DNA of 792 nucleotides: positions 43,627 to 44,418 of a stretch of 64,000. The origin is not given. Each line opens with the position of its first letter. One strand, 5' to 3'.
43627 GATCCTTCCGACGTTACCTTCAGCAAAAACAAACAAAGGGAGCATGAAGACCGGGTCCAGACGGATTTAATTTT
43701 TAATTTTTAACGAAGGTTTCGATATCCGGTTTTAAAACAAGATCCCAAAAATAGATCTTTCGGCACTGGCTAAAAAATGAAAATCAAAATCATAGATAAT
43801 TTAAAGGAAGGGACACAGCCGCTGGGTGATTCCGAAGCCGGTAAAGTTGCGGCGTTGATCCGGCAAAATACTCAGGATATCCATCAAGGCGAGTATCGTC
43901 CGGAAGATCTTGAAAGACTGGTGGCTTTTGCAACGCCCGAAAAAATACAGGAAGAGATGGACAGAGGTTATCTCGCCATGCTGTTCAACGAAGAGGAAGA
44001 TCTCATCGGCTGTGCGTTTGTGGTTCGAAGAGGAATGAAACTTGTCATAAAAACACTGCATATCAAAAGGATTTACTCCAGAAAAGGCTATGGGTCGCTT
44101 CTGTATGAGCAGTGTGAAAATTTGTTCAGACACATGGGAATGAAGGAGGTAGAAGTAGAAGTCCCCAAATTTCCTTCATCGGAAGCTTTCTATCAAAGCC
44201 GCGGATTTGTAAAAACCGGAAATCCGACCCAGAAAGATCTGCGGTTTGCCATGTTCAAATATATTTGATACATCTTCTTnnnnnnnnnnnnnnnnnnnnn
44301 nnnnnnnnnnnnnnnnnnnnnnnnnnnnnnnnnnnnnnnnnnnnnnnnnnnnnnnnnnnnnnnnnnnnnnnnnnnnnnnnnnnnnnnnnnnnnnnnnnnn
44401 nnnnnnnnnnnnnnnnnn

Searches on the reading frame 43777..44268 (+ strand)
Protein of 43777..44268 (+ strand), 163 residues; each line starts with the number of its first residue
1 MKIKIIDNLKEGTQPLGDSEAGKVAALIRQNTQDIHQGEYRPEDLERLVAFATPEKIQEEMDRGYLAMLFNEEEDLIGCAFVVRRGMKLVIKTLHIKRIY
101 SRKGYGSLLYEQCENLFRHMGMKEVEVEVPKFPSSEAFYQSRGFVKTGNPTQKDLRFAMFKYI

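Call 11: search_protein_families(library=pfam, proteins=[window:43777-44268:+], max_evalue=0.001)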
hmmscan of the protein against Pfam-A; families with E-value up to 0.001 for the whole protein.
window:43777-44268:+ (163 aa): 3 families
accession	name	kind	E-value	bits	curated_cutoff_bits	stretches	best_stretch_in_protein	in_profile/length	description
PF13673.13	Acetyltransf_10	-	3.4e-15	56.6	23.6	1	39-154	4-117/128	Acetyltransferase (GNAT) domain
PF00583.31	Acetyltransf_1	-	1.6e-08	35.2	20.7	1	51-144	23-116/116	Acetyltransferase (GNAT) family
PF13508.13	Acetyltransf_7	-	2e-06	28.5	27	1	71-145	9-83/84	Acetyltransferase (GNAT) domain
